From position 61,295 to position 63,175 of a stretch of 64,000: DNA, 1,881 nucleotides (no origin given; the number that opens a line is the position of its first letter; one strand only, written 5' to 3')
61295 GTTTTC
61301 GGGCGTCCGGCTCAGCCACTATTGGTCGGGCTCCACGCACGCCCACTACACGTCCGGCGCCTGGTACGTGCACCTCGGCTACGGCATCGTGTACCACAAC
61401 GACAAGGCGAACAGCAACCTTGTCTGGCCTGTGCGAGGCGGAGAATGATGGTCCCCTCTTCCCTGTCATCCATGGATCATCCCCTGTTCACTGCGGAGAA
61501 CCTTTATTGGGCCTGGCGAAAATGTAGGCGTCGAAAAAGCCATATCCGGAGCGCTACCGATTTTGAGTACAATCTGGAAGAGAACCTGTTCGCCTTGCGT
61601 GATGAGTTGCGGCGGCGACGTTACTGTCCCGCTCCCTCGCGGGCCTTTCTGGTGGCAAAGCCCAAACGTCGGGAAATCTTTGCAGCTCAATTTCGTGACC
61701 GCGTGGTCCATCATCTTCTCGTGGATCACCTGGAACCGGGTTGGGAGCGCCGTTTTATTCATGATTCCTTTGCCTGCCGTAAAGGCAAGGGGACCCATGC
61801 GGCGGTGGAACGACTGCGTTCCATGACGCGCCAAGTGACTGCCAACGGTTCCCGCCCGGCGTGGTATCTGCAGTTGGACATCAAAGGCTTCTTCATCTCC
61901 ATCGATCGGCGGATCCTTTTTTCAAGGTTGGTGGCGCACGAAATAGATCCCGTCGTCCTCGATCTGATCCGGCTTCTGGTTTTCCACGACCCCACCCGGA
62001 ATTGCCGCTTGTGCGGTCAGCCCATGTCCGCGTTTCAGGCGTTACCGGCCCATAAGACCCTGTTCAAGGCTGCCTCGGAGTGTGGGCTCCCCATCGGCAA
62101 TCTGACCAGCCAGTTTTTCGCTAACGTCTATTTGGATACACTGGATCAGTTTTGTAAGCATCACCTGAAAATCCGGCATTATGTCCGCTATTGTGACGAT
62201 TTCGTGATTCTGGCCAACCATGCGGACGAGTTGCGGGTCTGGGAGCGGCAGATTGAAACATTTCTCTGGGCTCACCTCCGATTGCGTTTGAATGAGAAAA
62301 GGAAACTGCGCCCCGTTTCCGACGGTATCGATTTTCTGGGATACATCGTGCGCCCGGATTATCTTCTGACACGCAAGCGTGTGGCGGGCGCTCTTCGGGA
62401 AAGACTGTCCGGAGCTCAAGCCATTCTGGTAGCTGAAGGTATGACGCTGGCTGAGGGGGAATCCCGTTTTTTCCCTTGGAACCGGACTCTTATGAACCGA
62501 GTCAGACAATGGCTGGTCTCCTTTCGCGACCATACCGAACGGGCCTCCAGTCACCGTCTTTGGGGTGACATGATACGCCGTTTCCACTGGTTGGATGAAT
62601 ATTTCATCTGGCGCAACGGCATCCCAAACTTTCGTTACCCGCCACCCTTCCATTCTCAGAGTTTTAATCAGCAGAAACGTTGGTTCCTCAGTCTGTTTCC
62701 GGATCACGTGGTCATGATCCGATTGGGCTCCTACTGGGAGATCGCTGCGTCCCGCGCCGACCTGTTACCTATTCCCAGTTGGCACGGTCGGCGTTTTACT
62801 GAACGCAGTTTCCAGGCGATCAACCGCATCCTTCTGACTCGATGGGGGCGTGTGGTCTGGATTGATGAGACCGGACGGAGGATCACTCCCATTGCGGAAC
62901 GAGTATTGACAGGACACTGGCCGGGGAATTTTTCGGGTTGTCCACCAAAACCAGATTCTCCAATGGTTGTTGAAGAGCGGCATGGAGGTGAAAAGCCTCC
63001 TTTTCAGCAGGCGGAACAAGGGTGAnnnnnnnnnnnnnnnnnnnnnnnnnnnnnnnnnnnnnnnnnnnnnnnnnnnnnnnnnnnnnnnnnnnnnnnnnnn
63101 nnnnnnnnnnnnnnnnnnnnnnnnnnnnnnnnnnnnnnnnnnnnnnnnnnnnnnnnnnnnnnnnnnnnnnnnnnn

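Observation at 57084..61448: DGR target is a giant lipoprotein carrying two peptidase-type domains, including M23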

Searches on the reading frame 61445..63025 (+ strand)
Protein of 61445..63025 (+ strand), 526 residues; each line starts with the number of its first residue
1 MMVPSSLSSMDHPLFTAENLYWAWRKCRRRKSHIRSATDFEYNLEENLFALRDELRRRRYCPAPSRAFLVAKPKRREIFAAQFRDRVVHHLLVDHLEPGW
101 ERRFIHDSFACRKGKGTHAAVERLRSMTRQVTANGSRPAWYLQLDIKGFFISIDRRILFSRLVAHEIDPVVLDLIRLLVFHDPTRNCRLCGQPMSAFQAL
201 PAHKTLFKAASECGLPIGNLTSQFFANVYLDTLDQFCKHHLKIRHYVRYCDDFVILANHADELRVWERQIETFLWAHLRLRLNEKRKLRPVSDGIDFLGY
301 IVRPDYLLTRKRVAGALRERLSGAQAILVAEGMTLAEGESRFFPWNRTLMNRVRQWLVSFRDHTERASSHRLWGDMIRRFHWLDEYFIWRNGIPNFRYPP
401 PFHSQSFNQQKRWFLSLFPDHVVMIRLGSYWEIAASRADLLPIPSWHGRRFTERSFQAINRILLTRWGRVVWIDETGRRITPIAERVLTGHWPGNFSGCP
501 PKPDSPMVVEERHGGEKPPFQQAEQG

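Call 3: search_protein_families(library=pfam, proteins=[window:61454-63025:+], max_evalue=0.01)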
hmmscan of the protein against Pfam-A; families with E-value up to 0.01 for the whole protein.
window:61454-63025:+ (523 aa): 1 family
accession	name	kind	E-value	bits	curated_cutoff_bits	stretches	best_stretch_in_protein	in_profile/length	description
PF00078.32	RVT_1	-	8.1e-20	71.8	29.6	1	72-299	9-205/205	Reverse transcriptase (RNA-dependent DNA polymerase)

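Call 16: find_related_loci(query=window:61454-63025:+, collection=viral_contigs, flank=10000)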
Query window:61454-63025:+ (523 aa) in viral_contigs; peptide patterns used: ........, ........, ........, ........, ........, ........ (x = any residue, [..] = any of these).
2 stretches matched a pattern; 1 encode a relative of the query (tblastn E <= 1e-3); 1 distinct loci.
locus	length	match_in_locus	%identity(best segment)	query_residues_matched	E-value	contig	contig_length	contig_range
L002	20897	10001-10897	38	13-319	9e-55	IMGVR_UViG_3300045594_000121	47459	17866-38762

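Call 88: find_related_loci(query=A7, collection=genome_contigs, flank=10000)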
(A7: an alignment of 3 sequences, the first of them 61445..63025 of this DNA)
Query A7 (526 aa) in genome_contigs; peptide patterns used: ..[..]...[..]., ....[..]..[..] (x = any residue, [..] = any of these).
600 stretches matched a pattern (row limit reached: there are more); 584 encode a relative of the query (tblastn E <= 1e-3); the best 80 are kept; 80 distinct loci.
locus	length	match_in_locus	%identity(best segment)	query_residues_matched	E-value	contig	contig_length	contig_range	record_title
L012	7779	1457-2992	53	11-494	5e-164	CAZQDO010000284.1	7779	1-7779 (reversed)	MAG TPA_asm: uncultured Anaerolineae bacterium isolate binchicken_co338_52 genome assembly, contig: NODE_2660_length_777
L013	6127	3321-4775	55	12-492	2e-165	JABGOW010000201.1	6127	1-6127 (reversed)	MAG: Verrucomicrobia bacterium isolate co234_bin17 NODE_19410_length_6127_cov_8.698452, whole genome shotgun sequence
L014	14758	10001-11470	51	1-495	2e-154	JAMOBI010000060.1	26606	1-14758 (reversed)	MAG: Magnetococcus sp. YQC-9 scaffold_485, whole genome shotgun sequence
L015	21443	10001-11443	48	14-487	3e-117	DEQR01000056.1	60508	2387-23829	MAG TPA_asm: Thiobacillus sp. UBA3361 UBA3361_contig_837, whole genome shotgun sequence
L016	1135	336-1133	65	13-278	2e-122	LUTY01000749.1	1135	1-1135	Candidatus Thiomargarita nelsonii strain THI036 THI1739, whole genome shotgun sequence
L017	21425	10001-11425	43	14-490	1e-110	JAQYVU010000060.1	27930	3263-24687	MAG: Desulfococcaceae bacterium isolate SF_100_bin68 SF_100_bin.68.orig_100_contig-145_3228, whole genome shotgun sequen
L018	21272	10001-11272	45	14-433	5e-110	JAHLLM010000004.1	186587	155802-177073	MAG: Desulfobulbaceae bacterium isolate MAG127 NODE_301_length_186587_cov_190.284611, whole genome shotgun sequence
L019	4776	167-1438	49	11-432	3e-109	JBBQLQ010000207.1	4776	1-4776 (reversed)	MAG: Burkholderiales bacterium isolate Co_metawrap_486 Cmw_486_k141_10922766_length_4776_cov_23.9802, whole genome shotg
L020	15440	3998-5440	43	14-488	2e-108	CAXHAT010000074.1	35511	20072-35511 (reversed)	MAG TPA_asm: uncultured Deferribacteres bacterium isolate SRR12479933_maxbin2_2 genome assembly, contig: ERZ4874384.77,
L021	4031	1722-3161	42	14-487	5e-109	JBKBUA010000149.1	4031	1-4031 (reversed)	MAG: Thermodesulfovibrionales bacterium isolate 21H_023.bin.63 NODE_151_length_4031_cov_7.850025, whole genome shotgun s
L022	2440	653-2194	41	13-519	3e-112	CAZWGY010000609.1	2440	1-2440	MAG TPA_asm: uncultured Desulfobacteraceae bacterium isolate SRP332253_co1_124 genome assembly, contig: NODE_64497_lengt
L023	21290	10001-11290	48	8-441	2e-106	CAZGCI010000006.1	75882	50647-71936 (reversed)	MAG TPA_asm: uncultured Thiohalocapsa sp. isolate SRP141376_co5_248 genome assembly, contig: NODE_686_length_75882_cov_1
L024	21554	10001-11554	38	4-487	2e-106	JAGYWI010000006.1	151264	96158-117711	MAG: Candidatus Magnetomicrobium cryptolimnococcus isolate XYC XYC_MTB_NODE_6_length_151264_cov_97.0345, whole genome sh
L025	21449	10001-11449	43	13-487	1e-105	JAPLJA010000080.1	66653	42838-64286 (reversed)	MAG: Proteobacteria bacterium isolate LacPavin_0920_SED5_MAG_48_26 LacPavin_0920_SED5_scaffold_522584, whole genome shot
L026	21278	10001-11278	44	14-433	3e-104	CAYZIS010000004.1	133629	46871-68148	MAG TPA_asm: uncultured Thermodesulfobacteriota bacterium isolate binchicken_co181_551 genome assembly, contig: NODE_81_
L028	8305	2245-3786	36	6-487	4e-103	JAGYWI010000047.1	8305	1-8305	MAG: Candidatus Magnetomicrobium cryptolimnococcus isolate XYC XYC_MTB_NODE_58_length_8305_cov_68.9867, whole genome sho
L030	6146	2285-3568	42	13-442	4e-102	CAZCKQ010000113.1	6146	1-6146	MAG TPA_asm: uncultured Eubacteriales bacterium isolate binchicken_co74_148 genome assembly, contig: NODE_25430_length_6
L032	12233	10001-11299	41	6-439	4e-101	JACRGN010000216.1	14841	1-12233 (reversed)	MAG: Nitrospinota bacterium isolate NC_groundwater_1752_Pr3_B-0.1um_39_30 SR-2_scaffold_141_2004361, whole genome shotgu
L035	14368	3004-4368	42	6-440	6e-99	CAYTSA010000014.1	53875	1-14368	MAG TPA_asm: uncultured Desulfovibrionaceae bacterium isolate SRP141376_co5_405 genome assembly, contig: NODE_1327_lengt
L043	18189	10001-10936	50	8-321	4e-92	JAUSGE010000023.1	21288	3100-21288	MAG: bacterium isolate E14_metabat.bin.105 E14_k141_323255, whole genome shotgun sequence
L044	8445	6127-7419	44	5-440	5e-92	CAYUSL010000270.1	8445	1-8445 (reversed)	MAG TPA_asm: uncultured bacterium isolate binchicken_co118_326 genome assembly, contig: NODE_10473_length_8445_cov_10.21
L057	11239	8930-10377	50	14-487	8e-87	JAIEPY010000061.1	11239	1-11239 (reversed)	MAG: Burkholderiales bacterium isolate co.spades.DASTOOL.2.5kb_079 c_000000428963, whole genome shotgun sequence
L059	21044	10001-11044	43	14-372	6e-85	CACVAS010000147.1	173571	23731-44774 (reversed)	MAG: uncultured Sulfurovum sp. isolate HLG_WM_MAG_01 genome assembly, contig: NODE_7_length_173571_cov_44.451667, whole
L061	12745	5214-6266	47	42-390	4e-83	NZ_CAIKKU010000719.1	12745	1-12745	MAG: uncultured Thiodictyon sp. isolate Loclat_bin-12166, whole genome shotgun sequence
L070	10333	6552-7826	40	18-433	5e-81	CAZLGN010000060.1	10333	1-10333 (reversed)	MAG TPA_asm: uncultured Methylomagnum sp. isolate SRP272421_co2_105 genome assembly, contig: NODE_23594_length_10333_cov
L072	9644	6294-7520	41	18-419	2e-79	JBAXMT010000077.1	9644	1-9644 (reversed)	MAG: Methylococcaceae bacterium isolate ELA460 MAG460_77, whole genome shotgun sequence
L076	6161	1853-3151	40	9-433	2e-78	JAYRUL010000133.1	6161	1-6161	MAG: Rhodoferax sp. isolate NJ_NJASGE2bin.28 NODE_8250_length_6161_cov_6.465031, whole genome shotgun sequence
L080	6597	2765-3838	39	14-385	3e-77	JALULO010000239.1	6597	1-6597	MAG: Campylobacterales bacterium isolate S145_maxbin2_scaf2bin.041_VB S145_NODE_6172_length_6597_cov_6.270943, whole gen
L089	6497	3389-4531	41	18-387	8e-76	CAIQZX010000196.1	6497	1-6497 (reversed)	MAG: uncultured proteobacterium isolate LJ-3-4m_bin-0427 genome assembly, contig: bin-0427:196/223, whole genome shotgun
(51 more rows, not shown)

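Call 95: search_protein_families(library=pfam, proteins=[L014:5117-8779:+, L061:466-4545:+, L018:11464-16188:+, L032:6322-9267:+, L028:4115-7597:+, L089:275-2626:+, L070:3151-5586:+, L072:3259-5535:+, L030:3769-6144:+, L017:7605-9140:+], max_evalue=0.0001)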
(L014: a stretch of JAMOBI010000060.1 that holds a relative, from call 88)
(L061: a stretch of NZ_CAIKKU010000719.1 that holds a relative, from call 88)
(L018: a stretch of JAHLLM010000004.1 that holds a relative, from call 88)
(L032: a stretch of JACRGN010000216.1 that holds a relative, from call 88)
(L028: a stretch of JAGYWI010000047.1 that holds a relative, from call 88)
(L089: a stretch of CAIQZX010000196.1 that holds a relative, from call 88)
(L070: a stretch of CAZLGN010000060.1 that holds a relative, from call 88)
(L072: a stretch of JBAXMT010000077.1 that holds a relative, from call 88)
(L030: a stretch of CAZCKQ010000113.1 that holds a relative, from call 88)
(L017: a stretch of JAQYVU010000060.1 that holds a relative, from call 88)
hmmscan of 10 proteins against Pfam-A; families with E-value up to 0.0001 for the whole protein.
L014:5117-8779:+ (1221 aa): 4 families
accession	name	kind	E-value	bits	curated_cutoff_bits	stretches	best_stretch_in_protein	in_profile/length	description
PF07603.17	Lcl_C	-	1.2e-30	106.6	34.9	1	1094-1218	1-117/117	Lcl C-terminal domain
PF20578.4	aBig_2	-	1.2e-13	51.1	27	1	860-929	17-87/89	Atrophied bacterial Ig domain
PF25107.1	VWA7_N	-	7.2e-07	29.3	27.5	1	181-250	42-100/230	VWA7 N-terminal domain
PF00404.24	Dockerin_1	-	5.2e-05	23.8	22.9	0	940-1012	3-57/57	Dockerin type I domain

L061:466-4545:+ (1360 aa): 1 family
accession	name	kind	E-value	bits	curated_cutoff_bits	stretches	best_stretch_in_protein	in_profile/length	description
PF07603.17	Lcl_C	-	5e-30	104.6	34.9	1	1210-1357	2-117/117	Lcl C-terminal domain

L018:11464-16188:+ (1575 aa): 1 family
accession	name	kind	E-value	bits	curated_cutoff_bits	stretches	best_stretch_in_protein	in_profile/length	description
PF07603.17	Lcl_C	-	1.5e-102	338.5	34.9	3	316-427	1-117/117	Lcl C-terminal domain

L032:6322-9267:+ (982 aa): 5 families
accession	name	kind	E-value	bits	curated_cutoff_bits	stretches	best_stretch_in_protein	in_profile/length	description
PF07603.17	Lcl_C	-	1.6e-36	125.6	34.9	1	867-979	1-117/117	Lcl C-terminal domain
PF01551.29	Peptidase_M23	-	4.2e-17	62.6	28.7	1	390-485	1-92/96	Peptidase family M23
PF01436.27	NHL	-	1.9e-10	40.6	20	0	600-618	1-19/28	NHL repeat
PF06739.17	SBBP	-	1.6e-09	38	20.5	0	603-616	15-28/38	Beta-propeller repeat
PF25021.1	TEN_NHL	-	8.4e-05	22.1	27.1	0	559-594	146-180/357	Teneurin NHL domain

L028:4115-7597:+ (1161 aa): 1 family
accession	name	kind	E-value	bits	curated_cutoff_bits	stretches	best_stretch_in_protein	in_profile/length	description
PF07603.17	Lcl_C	-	1.4e-34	119.3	34.9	1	1035-1158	1-117/117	Lcl C-terminal domain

L089:275-2626:+ (784 aa): 4 families
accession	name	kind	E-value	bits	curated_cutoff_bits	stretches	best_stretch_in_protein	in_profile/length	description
PF00656.27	Peptidase_C14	-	1.5e-36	126.7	21.4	1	31-245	2-228/233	Caspase domain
PF07603.17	Lcl_C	-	1.2e-31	109.9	34.9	1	638-783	2-117/117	Lcl C-terminal domain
PF18911.6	PKD_4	-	8.8e-07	29.3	27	0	460-551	1-85/85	PKD domain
PF00801.26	PKD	-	1.2e-05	25.6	23.5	0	281-354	11-77/80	PKD domain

L070:3151-5586:+ (812 aa): 2 families
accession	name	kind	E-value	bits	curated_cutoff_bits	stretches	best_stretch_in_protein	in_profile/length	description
PF07603.17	Lcl_C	-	2.2e-31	109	34.9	1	661-812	2-117/117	Lcl C-terminal domain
PF00041.27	fn3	-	3.4e-06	27.6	25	1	497-582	6-81/84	Fibronectin type III domain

L072:3259-5535:+ (759 aa): 4 families
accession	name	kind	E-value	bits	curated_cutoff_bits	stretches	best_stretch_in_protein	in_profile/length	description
PF07603.17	Lcl_C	-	8.5e-31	107.1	34.9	1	613-758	2-117/117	Lcl C-terminal domain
PF18911.6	PKD_4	-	4.4e-06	27.1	27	0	433-523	1-84/85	PKD domain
PF25788.1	Ig_Rha78A_N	-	4.6e-06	27.3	27.4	1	45-135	17-101/105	Rha78A-like, N-terminal immunoglobulin domain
PF00801.26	PKD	-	7.6e-06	26.3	23.5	0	252-327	12-80/80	PKD domain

L030:3769-6144:+ (792 aa): 3 families
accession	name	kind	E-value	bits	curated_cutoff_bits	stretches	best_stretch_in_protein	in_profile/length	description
PF07603.17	Lcl_C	-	7.2e-75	249.2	34.9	2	159-276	2-117/117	Lcl C-terminal domain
PF00200.28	Disintegrin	-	2.6e-10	41.4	35.1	1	597-674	3-75/75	Disintegrin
PF00526.23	Dicty_CTDC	-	3.8e-05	23.8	27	0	91-110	2-22/24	Dictyostelium (slime mold) repeat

L017:7605-9140:+ (512 aa): 1 family
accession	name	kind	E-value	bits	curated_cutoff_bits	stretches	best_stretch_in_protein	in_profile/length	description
PF07603.17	Lcl_C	-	1.4e-27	96.8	34.9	1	386-508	1-117/117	Lcl C-terminal domain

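Call 97: search_protein_families(library=pfam, proteins=[L025:11254-15537:+, L026:11443-14949:+, L020:109-3216:+, L076:2371-5013:+, L044:2961-5426:+, L057:5935-8181:+, L043:11958-14072:-, L035:262-2313:+, L080:125-2107:+, L059:7476-9152:+], max_evalue=0.0001)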
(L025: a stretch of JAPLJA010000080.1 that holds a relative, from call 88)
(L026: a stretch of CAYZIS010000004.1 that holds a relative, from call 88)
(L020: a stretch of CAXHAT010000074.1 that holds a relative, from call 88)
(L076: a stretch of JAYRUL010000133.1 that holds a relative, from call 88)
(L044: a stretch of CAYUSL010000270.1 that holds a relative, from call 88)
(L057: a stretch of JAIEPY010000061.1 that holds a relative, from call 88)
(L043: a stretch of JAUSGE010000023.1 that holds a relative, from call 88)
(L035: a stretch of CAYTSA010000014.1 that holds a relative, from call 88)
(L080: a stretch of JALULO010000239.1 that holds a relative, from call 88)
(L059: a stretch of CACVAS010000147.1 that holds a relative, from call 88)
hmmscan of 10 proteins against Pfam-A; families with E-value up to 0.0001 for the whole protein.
L025:11254-15537:+ (1428 aa): 12 families
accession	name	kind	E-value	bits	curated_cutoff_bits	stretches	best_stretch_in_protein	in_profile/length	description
PF07603.17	Lcl_C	-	7.9e-32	110.4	34.9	1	137-258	1-117/117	Lcl C-terminal domain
PF13620.12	CarboxypepD_reg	-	2.4e-29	102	32.3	3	451-511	2-63/82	Carboxypeptidase regulatory-like domain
PF17210.9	SdrD_B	-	6.4e-18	65.4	29.7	1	278-327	21-74/112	SdrD B-like domain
PF13715.12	CarbopepD_reg_2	-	1.1e-17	64.3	32.2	1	270-324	1-56/88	CarboxypepD_reg-like domain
PF02450.21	LCAT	-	4.5e-14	52.9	21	1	610-701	80-176/392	Lecithin:cholesterol acyltransferase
PF09430.16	EMC7_beta-sandw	-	2.3e-11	44.4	26.6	0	281-345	7-69/122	ER membrane protein complex subunit 7, beta-sandwich domain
PF17802.7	SpaA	-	8.2e-10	39.1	23.1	0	277-337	12-79/91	Prealbumin-like fold domain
PF00561.26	Abhydrolase_1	-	1.7e-06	28.3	25.8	1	635-707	54-126/245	alpha/beta hydrolase fold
PF02089.21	Palm_thioest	-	1e-05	25.8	26.8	1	645-702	69-120/254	Palmitoyl protein thioesterase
PF02412.23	TSP_3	-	1.4e-05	25.1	25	1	1286-1307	15-36/36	Thrombospondin type 3 repeat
PF07819.20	PGAP1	-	2.8e-05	24.4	24.3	0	634-691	70-133/233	PGAP1-like alpha/beta domain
PF24096.1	DUF7379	-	7.5e-05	23.2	33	0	651-692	71-117/191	Domain of unknown function (DUF7379)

L026:11443-14949:+ (1169 aa): 6 families
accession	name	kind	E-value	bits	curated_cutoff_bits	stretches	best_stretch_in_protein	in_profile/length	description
PF07603.17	Lcl_C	-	1.3e-33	116.2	34.9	1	57-176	1-117/117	Lcl C-terminal domain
PF18884.5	TSP3_bac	-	1.8e-10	40.9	25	2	1081-1100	1-20/22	Bacterial TSP3 repeat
PF10342.15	Kre9_KNH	-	2.9e-10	41.2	24.6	1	191-274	2-90/94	Kre9/KNH-like N-terminal Ig-like domain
PF02450.21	LCAT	-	8e-10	38.9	21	1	537-626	86-180/392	Lecithin:cholesterol acyltransferase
PF13620.12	CarboxypepD_reg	-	3.6e-08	34.1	32.3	1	387-442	2-56/82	Carboxypeptidase regulatory-like domain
PF17210.9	SdrD_B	-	1.9e-07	31.7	29.7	1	393-455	18-79/112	SdrD B-like domain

L020:109-3216:+ (1036 aa): 5 families
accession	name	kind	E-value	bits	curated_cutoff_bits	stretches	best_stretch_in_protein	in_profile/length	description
PF22733.1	NNH1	-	2e-31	109.9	27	1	19-190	3-176/177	NACHT N-terminal Helical domain 1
PF05729.18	NACHT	-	5.4e-22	78.8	26.7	1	278-440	2-166/167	NACHT domain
PF07603.17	Lcl_C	-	1.1e-19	71.3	34.9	1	918-1029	3-117/117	Lcl C-terminal domain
PF12799.13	LRR_4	-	3.2e-05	24.5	27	0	814-847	1-33/44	Leucine Rich repeats (2 copies)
PF24883.2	NPHP3_N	-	7.3e-05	23.4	24.8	0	359-403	123-164/164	Nephrocystin 3, N-terminal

L076:2371-5013:+ (881 aa): 3 families
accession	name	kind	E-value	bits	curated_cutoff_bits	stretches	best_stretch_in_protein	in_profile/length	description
PF07603.17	Lcl_C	-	2.6e-34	118.4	34.9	1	390-521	1-117/117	Lcl C-terminal domain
PF18998.6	Flg_new_2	-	1.3e-16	60.8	23.6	1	781-849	1-71/73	Divergent InlB B-repeat domain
PF18203.6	IPTL-CTERM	-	2.4e-08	34.1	20.8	1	853-880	1-28/28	IPTL-CTERM motif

L044:2961-5426:+ (822 aa): 3 families
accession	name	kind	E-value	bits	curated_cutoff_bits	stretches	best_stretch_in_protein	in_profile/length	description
PF00069.31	Pkinase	-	1.4e-47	162.8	31.7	1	93-303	2-198/263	Protein kinase domain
PF07714.23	PK_Tyr_Ser-Thr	-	1.6e-32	113.3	23.1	1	95-305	4-208/258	Protein tyrosine and serine/threonine kinase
PF07603.17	Lcl_C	-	1.2e-15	58.3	34.9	1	694-819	1-117/117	Lcl C-terminal domain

L057:5935-8181:+ (749 aa): 2 families
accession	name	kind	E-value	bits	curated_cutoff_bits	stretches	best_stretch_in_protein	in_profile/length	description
PF07603.17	Lcl_C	-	5.2e-28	98.1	34.9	1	625-746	2-117/117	Lcl C-terminal domain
PF13205.12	Big_5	-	9e-16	58.9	23.6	1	371-472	4-104/105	Bacterial Ig-like domain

L043:11958-14072:- (705 aa): 1 family
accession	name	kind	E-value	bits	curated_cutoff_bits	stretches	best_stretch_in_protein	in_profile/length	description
PF07603.17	Lcl_C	-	1.1e-18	68.1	34.9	1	581-704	3-117/117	Lcl C-terminal domain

L035:262-2313:+ (684 aa): 2 families
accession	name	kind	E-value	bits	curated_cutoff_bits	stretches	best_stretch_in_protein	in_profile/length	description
PF07603.17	Lcl_C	-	2.3e-33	115.4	34.9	1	572-681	2-117/117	Lcl C-terminal domain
PF18998.6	Flg_new_2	-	1.5e-06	28.6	23.6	1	450-516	12-71/73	Divergent InlB B-repeat domain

L080:125-2107:+ (661 aa): 8 families
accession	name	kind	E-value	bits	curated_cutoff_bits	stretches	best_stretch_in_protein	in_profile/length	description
PF07603.17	Lcl_C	-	1.6e-29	103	34.9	1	533-658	2-117/117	Lcl C-terminal domain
PF17963.7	Big_9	-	7.5e-29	100.9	23.6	2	329-410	1-89/89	Bacterial Ig domain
PF22352.2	K319L-like_PKD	-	4.7e-28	97.5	27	1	247-322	1-84/84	K319L-like, PKD domain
PF18911.6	PKD_4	-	7.7e-20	71.2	27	2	240-322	1-85/85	PKD domain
PF17892.7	Cadherin_5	-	8.1e-15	54.9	26.5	1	328-412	1-98/98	Cadherin-like domain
PF00801.26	PKD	-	5.1e-11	42.9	23.5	0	247-317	6-76/80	PKD domain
PF17803.7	Cadherin_4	-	1.2e-10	42.1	25.1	1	317-374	2-61/71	Bacterial cadherin-like domain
PF21027.3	Sde0182_C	-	3e-05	24.9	27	0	158-178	2-22/83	Cellulose-binding protein Sde0182, C-terminal domain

L059:7476-9152:+ (559 aa): 4 families
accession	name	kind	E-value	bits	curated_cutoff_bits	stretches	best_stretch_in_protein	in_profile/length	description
PF16403.11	Bact_surface_Ig-like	-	2.3e-34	117.7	27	2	130-201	1-71/71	Bacterial surface protein, Ig-like domain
PF07603.17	Lcl_C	-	1.9e-26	93.1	34.9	1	415-556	2-117/117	Lcl C-terminal domain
PF00028.23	Cadherin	-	3.9e-08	34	28.8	1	298-373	5-90/93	Cadherin domain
PF13750.12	Big_3_3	-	1.2e-05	25.5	27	0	256-370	14-143/157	Bacterial Ig-like domain (group 3)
